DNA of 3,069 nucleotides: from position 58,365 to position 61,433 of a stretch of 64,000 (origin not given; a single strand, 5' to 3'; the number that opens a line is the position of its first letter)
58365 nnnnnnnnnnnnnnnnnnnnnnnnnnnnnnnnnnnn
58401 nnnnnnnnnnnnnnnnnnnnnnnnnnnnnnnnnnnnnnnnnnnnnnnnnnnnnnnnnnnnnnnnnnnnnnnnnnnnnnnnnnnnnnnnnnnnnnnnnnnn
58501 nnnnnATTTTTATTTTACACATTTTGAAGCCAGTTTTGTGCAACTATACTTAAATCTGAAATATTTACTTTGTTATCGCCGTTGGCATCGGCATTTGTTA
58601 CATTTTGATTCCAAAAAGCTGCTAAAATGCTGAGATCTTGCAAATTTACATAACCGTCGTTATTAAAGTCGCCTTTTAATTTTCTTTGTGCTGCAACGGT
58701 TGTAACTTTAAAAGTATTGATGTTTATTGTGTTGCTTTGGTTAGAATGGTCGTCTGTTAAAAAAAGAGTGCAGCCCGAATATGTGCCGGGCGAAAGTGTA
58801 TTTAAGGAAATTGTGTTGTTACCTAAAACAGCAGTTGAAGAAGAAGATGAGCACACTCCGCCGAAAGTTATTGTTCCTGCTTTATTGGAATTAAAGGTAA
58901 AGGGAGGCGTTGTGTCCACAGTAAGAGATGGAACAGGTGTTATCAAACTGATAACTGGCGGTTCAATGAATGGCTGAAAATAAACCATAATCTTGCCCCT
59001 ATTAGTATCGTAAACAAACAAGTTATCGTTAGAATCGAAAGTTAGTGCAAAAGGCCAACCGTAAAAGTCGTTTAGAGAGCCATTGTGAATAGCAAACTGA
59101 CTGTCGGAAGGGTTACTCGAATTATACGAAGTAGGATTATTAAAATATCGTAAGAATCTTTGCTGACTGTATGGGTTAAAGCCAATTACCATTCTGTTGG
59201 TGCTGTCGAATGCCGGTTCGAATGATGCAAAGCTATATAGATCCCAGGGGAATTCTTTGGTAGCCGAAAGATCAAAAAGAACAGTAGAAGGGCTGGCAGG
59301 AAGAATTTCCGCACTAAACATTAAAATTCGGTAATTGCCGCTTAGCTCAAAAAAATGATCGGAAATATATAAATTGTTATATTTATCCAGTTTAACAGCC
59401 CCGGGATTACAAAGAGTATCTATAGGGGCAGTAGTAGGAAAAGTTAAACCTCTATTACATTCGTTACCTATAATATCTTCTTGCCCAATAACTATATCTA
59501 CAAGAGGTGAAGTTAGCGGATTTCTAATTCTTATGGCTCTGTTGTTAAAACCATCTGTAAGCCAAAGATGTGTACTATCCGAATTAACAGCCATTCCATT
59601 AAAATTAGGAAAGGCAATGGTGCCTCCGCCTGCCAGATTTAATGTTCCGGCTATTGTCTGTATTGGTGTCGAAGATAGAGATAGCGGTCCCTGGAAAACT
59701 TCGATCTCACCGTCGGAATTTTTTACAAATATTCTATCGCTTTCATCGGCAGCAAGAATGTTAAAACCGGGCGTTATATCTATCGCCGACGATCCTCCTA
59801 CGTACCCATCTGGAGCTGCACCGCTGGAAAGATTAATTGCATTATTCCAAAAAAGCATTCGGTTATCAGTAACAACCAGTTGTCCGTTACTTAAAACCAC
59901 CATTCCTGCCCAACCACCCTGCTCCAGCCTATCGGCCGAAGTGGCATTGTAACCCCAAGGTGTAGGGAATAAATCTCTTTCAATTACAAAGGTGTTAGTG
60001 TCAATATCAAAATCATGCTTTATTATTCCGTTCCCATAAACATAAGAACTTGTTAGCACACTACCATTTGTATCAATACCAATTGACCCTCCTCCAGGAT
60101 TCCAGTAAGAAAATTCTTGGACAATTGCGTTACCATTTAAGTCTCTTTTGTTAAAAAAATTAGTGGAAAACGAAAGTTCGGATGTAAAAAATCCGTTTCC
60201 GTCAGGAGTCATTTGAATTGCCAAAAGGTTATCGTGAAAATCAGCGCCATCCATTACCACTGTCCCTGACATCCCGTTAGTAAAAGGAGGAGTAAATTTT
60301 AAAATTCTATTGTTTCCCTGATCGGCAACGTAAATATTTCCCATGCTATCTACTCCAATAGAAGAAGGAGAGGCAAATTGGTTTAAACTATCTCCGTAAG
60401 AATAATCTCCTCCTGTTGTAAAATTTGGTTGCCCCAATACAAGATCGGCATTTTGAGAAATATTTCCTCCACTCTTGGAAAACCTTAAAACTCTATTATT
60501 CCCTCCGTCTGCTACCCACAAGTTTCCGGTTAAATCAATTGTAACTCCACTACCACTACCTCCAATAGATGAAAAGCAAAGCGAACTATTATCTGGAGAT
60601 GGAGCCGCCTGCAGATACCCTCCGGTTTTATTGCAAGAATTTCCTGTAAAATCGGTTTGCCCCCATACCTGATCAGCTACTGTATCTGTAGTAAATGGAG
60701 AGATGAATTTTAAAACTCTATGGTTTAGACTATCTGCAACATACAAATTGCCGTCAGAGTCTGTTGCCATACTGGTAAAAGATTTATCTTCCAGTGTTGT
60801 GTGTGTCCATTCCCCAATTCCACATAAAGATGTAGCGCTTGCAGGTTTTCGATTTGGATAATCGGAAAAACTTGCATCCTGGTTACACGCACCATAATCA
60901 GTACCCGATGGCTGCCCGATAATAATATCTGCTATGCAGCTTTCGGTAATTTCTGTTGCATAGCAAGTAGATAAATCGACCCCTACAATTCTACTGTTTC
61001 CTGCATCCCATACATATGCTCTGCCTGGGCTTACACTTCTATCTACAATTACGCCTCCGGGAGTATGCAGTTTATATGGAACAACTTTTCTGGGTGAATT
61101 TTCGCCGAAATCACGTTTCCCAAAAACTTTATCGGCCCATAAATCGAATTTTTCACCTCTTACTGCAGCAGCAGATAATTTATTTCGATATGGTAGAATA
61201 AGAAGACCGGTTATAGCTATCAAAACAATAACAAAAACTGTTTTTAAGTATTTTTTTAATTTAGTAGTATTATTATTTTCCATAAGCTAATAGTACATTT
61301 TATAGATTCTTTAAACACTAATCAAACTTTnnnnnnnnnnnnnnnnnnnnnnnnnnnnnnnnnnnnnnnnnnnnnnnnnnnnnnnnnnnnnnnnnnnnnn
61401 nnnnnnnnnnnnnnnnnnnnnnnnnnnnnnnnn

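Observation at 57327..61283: Cohesin-dockerin pair: membrane-anchored cohesin-like scaffold next to an NHL-propeller protein carrying a canonical type I dockerin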

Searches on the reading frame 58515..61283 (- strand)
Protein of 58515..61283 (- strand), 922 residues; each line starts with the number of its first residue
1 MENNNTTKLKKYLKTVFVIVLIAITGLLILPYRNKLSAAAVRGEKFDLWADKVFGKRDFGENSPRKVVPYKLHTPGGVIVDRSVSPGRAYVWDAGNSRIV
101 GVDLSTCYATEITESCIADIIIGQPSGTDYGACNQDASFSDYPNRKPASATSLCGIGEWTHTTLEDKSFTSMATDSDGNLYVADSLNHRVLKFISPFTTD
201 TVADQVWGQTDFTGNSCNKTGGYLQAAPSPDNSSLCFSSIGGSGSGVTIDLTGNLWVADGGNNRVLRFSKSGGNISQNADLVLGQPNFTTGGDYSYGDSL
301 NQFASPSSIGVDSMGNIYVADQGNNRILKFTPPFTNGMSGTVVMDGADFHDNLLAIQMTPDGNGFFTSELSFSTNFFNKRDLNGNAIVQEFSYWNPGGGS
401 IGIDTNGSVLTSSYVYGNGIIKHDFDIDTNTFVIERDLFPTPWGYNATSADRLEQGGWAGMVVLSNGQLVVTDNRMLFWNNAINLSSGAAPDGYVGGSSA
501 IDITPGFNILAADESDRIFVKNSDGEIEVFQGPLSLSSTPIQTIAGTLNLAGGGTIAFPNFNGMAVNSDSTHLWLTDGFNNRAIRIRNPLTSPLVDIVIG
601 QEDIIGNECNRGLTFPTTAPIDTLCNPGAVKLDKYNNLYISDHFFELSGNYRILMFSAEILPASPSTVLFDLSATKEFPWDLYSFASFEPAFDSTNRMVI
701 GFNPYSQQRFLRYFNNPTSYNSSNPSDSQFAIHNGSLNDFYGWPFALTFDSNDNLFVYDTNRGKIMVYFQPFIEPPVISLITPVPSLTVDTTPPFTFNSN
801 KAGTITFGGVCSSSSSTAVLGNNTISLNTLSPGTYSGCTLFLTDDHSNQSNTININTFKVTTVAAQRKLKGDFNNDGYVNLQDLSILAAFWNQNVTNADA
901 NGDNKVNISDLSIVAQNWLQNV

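Call 3: search_protein_families(library=pfam, proteins=[window:58515-61283:-], max_evalue=1)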
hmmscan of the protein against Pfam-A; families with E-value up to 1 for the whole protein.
window:58515-61283:- (922 aa): 9 families
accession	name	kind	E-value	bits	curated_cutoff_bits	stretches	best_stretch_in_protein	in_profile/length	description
PF01436.27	NHL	-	1.8e-25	88.1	20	4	303-330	1-28/28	NHL repeat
PF00404.24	Dockerin_1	-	2.2e-08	34.6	22.9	1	870-916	1-54/57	Dockerin type I domain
PF08450.18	SGL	-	2.8e-05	24.3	26.3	1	180-276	148-217/246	SMP-30/Gluconolactonase/LRE-like region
PF06739.17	SBBP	-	5.7e-05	23.4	20.5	2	305-320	14-29/38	Beta-propeller repeat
PF25021.1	TEN_NHL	-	0.00018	21.1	27.1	1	296-327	323-353/357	Teneurin NHL domain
PF07494.17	Reg_prop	-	0.0055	17.2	20.4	1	164-183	2-21/24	Two component regulator propeller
PF00036.39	EF-hand_1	-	0.026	14.5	25.4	0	872-884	10-22/29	EF hand domain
PF13449.12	Phytase-like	-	0.12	12.7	27.6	0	246-278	72-103/284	Esterase-like activity of phytase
PF13499.12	EF-hand_7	-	0.23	12.3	30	0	872-890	12-31/67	EF-hand domain pair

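Call 4: search_protein_families(library=ncbifam, proteins=[window:58515-61283:-], max_evalue=1)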
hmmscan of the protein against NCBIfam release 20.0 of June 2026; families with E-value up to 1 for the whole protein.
window:58515-61283:- (922 aa): 3 families
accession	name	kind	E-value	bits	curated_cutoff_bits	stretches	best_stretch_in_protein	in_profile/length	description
NF035926.1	scyF_NHL_VPEP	equivalog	3.2e-11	43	350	0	246-276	251-281/376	scytonemin biosynthesis PEP-CTERM protein ScyF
NF033206.1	ScyE_fam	subfamily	1.1e-05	25.2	80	1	223-278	127-174/333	ScyD/ScyE family protein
NF041540.1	dockerin_GC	domain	0.018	15.4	29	1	872-912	11-57/67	GC-type dockerin domain-anchored protein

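Call 14: find_homologous_proteins(query=window:58515-61283:-, max_evalue=0.001)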
Query window:58515-61283:- (922 aa): 2595 proteins with E <= 0.001 among 8000 candidates; the best 120 are listed.
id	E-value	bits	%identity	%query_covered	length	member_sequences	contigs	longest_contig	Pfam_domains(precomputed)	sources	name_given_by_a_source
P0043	0.0e+0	2105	100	100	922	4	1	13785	PF00404.25,PF01436.28,PF06739.18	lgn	-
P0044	0.0e+0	1874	87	100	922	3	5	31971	PF00404.25,PF01436.28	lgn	-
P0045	0.0e+0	1520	72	98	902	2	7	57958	PF01436.28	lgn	-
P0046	0.0e+0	1120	54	92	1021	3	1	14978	PF00404.25,PF01436.28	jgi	-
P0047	0.0e+0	1032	52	96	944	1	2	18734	PF01436.28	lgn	-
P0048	0.0e+0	1030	52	96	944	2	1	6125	PF00404.25,PF01436.28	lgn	-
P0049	3.4e-263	894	52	84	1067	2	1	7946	PF01436.28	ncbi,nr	ncbi:MAG: hypothetical protein SGJ04_08850, partial [Bacteroidota bacterium]|nr:hypothetical protein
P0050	9.4e-257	873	53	82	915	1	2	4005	PF07494.18,PF01436.28,PF25021.2,PF08450.19,PF16656.12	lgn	-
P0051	8.3e-255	866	53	81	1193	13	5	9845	PF07494.18,PF13620.13,PF01436.28,PF25021.2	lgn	-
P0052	3.3e-254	864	52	80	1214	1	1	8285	PF01436.28,PF25021.2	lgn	-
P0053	1.5e-253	862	52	81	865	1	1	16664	PF07494.18,PF01436.28,PF25021.2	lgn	-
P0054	5.9e-252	857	53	80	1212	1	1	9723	PF13715.13,PF13620.13,PF01436.28,PF25021.2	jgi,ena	-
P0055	1.5e-248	846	52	80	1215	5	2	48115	PF07494.18,PF13620.13,PF01436.28,PF25021.2,PF06739.18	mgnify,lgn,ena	mgnify:CR=1 FL=1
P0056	3.7e-248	844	52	82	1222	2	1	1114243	PF13715.13,PF13620.13,PF01436.28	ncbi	-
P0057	6.4e-248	844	52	82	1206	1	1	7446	PF13715.13,PF13620.13,PF01436.28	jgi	jgi:hypothetical protein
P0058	1.9e-246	839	51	80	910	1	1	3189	PF07494.18,PF01436.28,PF25021.2,PF00041.28,PF16656.12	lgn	-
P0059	2.9e-241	822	52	80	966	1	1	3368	PF13313.12,PF01436.28,PF25021.2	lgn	-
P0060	9.6e-241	820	49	83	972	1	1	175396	PF24517.3,PF01436.28,PF25021.2,PF08450.19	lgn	-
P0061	4.1e-240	818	51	80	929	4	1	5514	PF01436.28,PF25021.2,PF08450.19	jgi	-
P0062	2.3e-239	815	46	93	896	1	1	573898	PF07494.18,PF01436.28,PF25021.2,PF00041.28,PF16656.12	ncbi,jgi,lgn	ncbi:MAG: fibronectin type III domain-containing protein [Candidatus Shapirobacteria bacterium]|jgi:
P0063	4.3e-238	811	49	83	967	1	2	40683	PF17957.8,PF01436.28,PF06739.18,PF08450.19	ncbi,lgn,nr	ncbi:MAG: hypothetical protein KBC15_02450 [Candidatus Levybacteria bacterium]|nr:hypothetical prote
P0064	2.3e-237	809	45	100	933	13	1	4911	PF07494.18,PF00404.25,PF01436.28,PF08450.19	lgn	-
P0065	1.8e-236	806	47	87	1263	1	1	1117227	PF17957.8,PF13750.13,PF01436.28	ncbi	-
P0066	4.2e-233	795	47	83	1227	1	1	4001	PF01436.28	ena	-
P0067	4.8e-229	781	50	80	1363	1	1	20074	PF07494.18,PF01436.28,PF25021.2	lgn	-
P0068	2.6e-228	779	49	83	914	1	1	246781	PF01436.28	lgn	-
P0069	7.8e-228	777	48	83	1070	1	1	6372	PF07494.18,PF13385.14,PF01436.28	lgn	-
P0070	3.0e-227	775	50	79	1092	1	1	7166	PF07494.18,PF01436.28,PF25021.2,PF08450.19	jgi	jgi:hypothetical protein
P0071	5.9e-227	774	49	80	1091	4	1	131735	PF01436.28,PF25021.2,PF08450.19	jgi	jgi:sugar lactone lactonase YvrE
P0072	3.0e-226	772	49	80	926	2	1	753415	PF07494.18,PF01436.28,PF25021.2,PF08450.19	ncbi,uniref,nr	ncbi:NHL repeat-containing protein [Hyalangium versicolor]|uniref:NHL repeat-containing protein n=1 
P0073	2.7e-217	742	48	80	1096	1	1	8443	PF01436.28,PF25021.2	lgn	-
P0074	7.9e-217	741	48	81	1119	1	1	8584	PF24517.3,PF06848.18,PF01436.28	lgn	-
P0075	1.0e-216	740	46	85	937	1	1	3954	PF01436.28,PF16841.12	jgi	jgi:predicted xylan-binding protein with Ca-dependent carbohydrate-binding module/NHL repeat-contain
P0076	8.6e-216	737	47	84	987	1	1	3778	PF07494.18,PF01436.28,PF25021.2,PF06739.18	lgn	-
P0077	1.6e-215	736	49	79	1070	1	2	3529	PF01436.28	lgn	-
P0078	1.8e-215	736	46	82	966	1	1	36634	PF21027.4,PF00801.27,PF07494.18,PF01436.28,PF06739.18,PF18911.7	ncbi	-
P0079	5.4e-215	735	47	80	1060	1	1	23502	PF17957.8,PF01436.28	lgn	-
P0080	7.1e-215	734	48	82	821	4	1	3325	PF07494.18,PF01436.28,PF25021.2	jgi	-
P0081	1.5e-214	733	48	80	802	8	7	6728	PF01436.28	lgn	-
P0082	1.2e-213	730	48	80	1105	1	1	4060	PF07494.18,PF01436.28,PF06739.18,PF08450.19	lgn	-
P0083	1.5e-213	730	46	83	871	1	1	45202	PF00404.25,PF01436.28,PF25021.2,PF06739.18,PF08450.19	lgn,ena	-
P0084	2.1e-212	726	58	35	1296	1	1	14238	PF17957.8,PF07588.18,PF01436.28,PF19077.7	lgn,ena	-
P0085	4.3e-212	725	48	80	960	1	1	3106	PF07588.18,PF01436.28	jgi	jgi:hypothetical protein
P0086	2.4e-211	723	45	84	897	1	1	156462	PF00404.25,PF01436.28,PF25021.2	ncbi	-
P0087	1.1e-210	720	45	82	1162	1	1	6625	PF07494.18,PF01436.28,PF16841.12,PF08450.19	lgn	-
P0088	2.4e-207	709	45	83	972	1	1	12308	PF00801.27,PF01436.28,PF06739.18,PF18911.7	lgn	-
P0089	1.2e-203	697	43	82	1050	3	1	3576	PF07705.18,PF01436.28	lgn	-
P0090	4.8e-203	695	47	80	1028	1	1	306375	PF24517.3,PF06848.18,PF01436.28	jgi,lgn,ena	-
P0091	5.7e-203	695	44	85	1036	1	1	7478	PF17957.8,PF01436.28,PF25021.2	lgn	-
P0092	3.2e-201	689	44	83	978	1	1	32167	PF21027.4,PF22352.3,PF00801.27,PF01436.28,PF18911.7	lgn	-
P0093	7.1e-201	688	42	95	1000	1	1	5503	PF01436.28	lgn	-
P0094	7.2e-201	688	46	80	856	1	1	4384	PF07494.18,PF01436.28,PF08450.19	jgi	jgi:sugar lactone lactonase YvrE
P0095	3.8e-200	686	44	85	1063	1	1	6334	PF01436.28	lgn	-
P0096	5.1e-200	685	46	83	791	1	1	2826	PF01436.28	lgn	-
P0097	2.9e-199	683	47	80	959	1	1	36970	PF00942.26,PF01436.28,PF08450.19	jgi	jgi:sugar lactone lactonase YvrE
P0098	1.2e-198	681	46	80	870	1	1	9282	PF01436.28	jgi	jgi:hypothetical protein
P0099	3.0e-198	679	44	79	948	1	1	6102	PF01436.28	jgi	jgi:hypothetical protein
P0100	3.5e-198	679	47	79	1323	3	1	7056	PF17957.8,PF10342.16,PF01436.28,PF23192.2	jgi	jgi:5-hydroxyisourate hydrolase-like protein (transthyretin family)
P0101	3.7e-198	679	47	79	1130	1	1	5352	PF07494.18,PF00404.25,PF01436.28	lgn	-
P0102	5.2e-198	678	43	87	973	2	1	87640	PF21027.4,PF22352.3,PF00801.27,PF01436.28,PF18911.7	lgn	-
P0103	1.1e-197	677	45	78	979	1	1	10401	PF00942.26,PF01436.28,PF08450.19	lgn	-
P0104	4.3e-195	669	45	79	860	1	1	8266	PF01436.28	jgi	jgi:hypothetical protein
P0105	2.5e-194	666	44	83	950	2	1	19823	PF00942.26,PF13449.13,PF01436.28,PF08450.19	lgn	-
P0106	2.9e-194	666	46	79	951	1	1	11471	PF00942.26,PF07494.18,PF01436.28,PF25021.2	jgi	jgi:sugar lactone lactonase YvrE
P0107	3.1e-193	663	42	84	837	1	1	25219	PF07494.18,PF01436.28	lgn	-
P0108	1.7e-191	657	45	79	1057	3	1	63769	PF13385.14,PF01436.28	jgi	jgi:hypothetical protein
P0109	2.0e-189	650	46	82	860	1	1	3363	PF07494.18,PF18370.8,PF01436.28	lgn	-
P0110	1.1e-188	648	44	81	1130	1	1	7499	PF01436.28,PF08450.19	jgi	jgi:hypothetical protein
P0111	3.0e-186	640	43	83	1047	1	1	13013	PF17957.8,PF01436.28,PF08450.19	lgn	-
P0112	2.9e-185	636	40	83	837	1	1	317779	PF01436.28,PF08450.19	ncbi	-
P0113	1.2e-184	634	42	81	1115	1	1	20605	PF07494.18,PF01436.28,PF08450.19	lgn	-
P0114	5.3e-183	629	45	79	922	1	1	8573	PF01436.28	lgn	-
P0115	5.5e-183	629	44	82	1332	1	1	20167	PF13715.13,PF17957.8,PF13620.13,PF01436.28,PF00041.28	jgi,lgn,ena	-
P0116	1.8e-182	627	43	79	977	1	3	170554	PF01436.28,PF06739.18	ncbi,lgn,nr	ncbi:hypothetical protein HYU11_00645 [Candidatus Woesearchaeota archaeon]|nr:hypothetical protein [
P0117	7.7e-178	612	44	84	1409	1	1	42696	PF18998.7,PF07705.18,PF10633.16,PF01436.28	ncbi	-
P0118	1.7e-176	607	38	94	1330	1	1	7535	PF00963.25,PF01436.28,PF25021.2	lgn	-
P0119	2.6e-176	607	44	80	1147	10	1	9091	PF01436.28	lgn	-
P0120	1.8e-175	604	42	80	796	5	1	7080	PF01436.28,PF25021.2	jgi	jgi:DNA-binding beta-propeller fold protein YncE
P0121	1.1e-174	601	42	80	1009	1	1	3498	PF07494.18,PF01436.28,PF25021.2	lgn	-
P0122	1.8e-171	591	41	97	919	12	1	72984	PF00404.25,PF01436.28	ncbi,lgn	-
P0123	2.9e-169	583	42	79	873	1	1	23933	PF01436.28,PF25021.2,PF08450.19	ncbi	ncbi:MAG: hypothetical protein ACUVXG_10650 [Anaerolineae bacterium]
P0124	9.2e-169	582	42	85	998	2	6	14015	PF01436.28,PF08450.19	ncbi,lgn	-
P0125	1.2e-168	581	43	79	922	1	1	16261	PF01436.28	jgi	jgi:sugar lactone lactonase YvrE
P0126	5.7e-168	579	41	79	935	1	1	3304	PF01436.28,PF25021.2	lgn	-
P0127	6.7e-168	579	40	83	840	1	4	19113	PF00404.25,PF01436.28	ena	-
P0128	9.4e-168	578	42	84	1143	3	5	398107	PF07705.18,PF10633.16,PF01436.28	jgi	jgi:sugar lactone lactonase YvrE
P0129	1.6e-167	578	43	80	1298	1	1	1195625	PF19408.6,PF13229.13,PF01436.28,PF25021.2,PF05048.20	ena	-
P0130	5.3e-167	576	43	80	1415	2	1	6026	PF07705.18,PF10633.16,PF01436.28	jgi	jgi:subtilase family serine protease/sugar lactone lactonase YvrE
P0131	3.7e-166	573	41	80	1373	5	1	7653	PF13360.14,PF25292.1,PF13570.14,PF01436.28,PF25021.2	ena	-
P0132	9.2e-166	572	42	80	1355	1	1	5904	PF01839.30,PF12256.15,PF19408.6,PF00801.27,PF10794.16,PF13517.13,PF01436.28,PF25021.2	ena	-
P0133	9.3e-166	572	43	79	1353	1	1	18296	PF11790.15,PF01436.28,PF25021.2,PF08450.19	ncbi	-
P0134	1.2e-165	571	39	86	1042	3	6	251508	PF02018.24,PF01436.28,PF25021.2,PF08450.19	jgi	jgi:sugar lactone lactonase YvrE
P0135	2.2e-165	570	42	80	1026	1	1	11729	PF01436.28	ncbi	-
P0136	3.9e-164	566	41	84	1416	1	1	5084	PF18998.7,PF07705.18,PF01436.28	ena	-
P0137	1.1e-162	562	38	92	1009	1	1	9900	PF01436.28,PF00041.28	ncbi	-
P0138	2.6e-160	554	41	84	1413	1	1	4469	PF07705.18,PF01436.28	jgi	jgi:subtilase family serine protease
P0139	2.9e-159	550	38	92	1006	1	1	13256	PF01436.28,PF25021.2,PF08450.19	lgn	-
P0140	1.1e-157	545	40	80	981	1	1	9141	PF01436.28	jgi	jgi:hypothetical protein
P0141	1.2e-157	545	41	82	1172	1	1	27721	PF01436.28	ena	-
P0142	2.0e-156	541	40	80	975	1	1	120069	PF01436.28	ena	-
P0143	1.5e-154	535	40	81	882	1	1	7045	PF01436.28,PF06739.18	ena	-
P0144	2.3e-153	531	39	80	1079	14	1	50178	PF01436.28,PF06739.18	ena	-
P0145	2.5e-153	531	40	84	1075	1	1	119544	PF00404.25,PF01436.28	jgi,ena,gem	-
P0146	1.4e-152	528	38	81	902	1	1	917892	PF01436.28,PF25021.2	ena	-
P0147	5.8e-152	526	39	80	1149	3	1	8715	PF01436.28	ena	-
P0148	2.0e-151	524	39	80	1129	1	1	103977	PF01436.28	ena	-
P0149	3.1e-151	524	38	80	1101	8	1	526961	PF01436.28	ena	-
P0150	3.4e-151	524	39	80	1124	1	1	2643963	PF01436.28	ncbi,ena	-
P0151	5.4e-151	523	38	89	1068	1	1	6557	PF00404.25,PF01436.28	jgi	-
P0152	1.9e-150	521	40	80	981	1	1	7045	PF03022.23,PF01436.28,PF06739.18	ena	-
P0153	2.0e-150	521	38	80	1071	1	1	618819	PF01436.28,PF25021.2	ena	-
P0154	5.8e-150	519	40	80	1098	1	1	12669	PF01436.28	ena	-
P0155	6.3e-149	516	40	80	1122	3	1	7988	PF01436.28,PF25021.2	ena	-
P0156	7.4e-148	512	39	80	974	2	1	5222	PF01436.28,PF06739.18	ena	-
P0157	9.5e-148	512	38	83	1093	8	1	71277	PF01436.28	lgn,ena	-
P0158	1.7e-147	511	39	82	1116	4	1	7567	PF01436.28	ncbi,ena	-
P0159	3.7e-147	510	38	80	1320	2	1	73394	PF01436.28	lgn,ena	-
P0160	3.7e-147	510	40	79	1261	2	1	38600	PF01436.28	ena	-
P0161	7.3e-147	509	39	80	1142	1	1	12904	PF01436.28,PF25021.2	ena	-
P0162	3.3e-146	507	39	80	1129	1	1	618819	PF01436.28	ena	-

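Call 42: search_solved_structures(query=A3, max_evalue=0.01, show_alignments=0)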
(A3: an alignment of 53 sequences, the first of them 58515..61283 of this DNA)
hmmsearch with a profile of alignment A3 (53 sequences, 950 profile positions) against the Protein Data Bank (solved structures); distinct sequences matched with E-value up to 0.01: 69 (the best 60 are shown).
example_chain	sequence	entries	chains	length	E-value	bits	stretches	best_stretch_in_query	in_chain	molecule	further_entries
3wwa_A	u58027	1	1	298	5.9e-38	133.6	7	305-335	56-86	Pizza7H protein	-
6qsd_A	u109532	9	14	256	9.3e-34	119.7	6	305-335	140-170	Pizza6S | Pizza6-S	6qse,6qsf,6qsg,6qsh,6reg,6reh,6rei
6f0t_A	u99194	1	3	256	1.2e-33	119.3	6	305-335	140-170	Pizza6-SFW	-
6ren_A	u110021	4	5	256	1.5e-33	119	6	305-338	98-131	3fPizza6-SH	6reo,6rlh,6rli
6rej_A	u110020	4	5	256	2.6e-33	118.2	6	305-335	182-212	Pizza6-SH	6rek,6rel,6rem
3ww9_A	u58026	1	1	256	4.8e-33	117.3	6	304-335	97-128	pizza6 protein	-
6f0s_A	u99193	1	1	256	1.5e-32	115.7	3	245-335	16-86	Pizza6-SYW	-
7zqg_A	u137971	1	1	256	1.6e-32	115.6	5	246-335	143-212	Pizza6-KSH-TSH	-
7zpw_A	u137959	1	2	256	3.2e-32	114.6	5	246-335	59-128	Pizza6-TSK-TSH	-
7zq2_A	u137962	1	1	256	5.6e-32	113.8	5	246-335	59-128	Pizza6-RSH-TSH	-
7zcj_A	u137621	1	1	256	7.7e-32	113.3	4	246-335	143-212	Pizza6-TNH-TSH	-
7zpz_A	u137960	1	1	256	8e-32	113.3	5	246-335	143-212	Pizza6-TSR-TSH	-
7zph_A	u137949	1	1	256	1.6e-31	112.3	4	246-335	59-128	Pizza6-TNK-RSH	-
6f0q_A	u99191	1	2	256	1e-30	109.7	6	245-276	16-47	Pizza6-AYW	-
6i38_A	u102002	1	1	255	1.1e-30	109.5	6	246-276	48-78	nv2Pizza6-AYW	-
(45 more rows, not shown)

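Call 49: find_encoding_contigs(protein=P0122, flank=6000, max_places=1)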
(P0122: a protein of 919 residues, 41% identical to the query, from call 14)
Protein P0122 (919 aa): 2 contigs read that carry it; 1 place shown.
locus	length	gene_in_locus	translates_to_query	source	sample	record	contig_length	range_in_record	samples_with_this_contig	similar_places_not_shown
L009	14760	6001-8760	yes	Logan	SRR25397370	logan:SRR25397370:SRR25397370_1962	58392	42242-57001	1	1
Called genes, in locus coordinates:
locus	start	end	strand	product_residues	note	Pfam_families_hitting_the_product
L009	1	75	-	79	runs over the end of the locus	-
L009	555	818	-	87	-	-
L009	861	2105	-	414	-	PF00953:Glycos_transf_4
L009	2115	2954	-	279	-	-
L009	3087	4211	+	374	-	PF08529:NusA_N, PF13184:KH_NusA_1st, PF26594:KH_NusA_2nd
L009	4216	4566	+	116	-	PF04296:YlxR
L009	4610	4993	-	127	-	-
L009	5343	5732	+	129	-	-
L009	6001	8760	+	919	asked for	PF01436:NHL (faint), PF00404:Dockerin_1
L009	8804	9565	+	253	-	PF00106:adh_short, PF08659:KR, PF13561:adh_short_C2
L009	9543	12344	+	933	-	PF08450:SGL (faint), PF07494:Reg_prop (faint), PF01436:NHL (weak), PF00404:Dockerin_1 (weak)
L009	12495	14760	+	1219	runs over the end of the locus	?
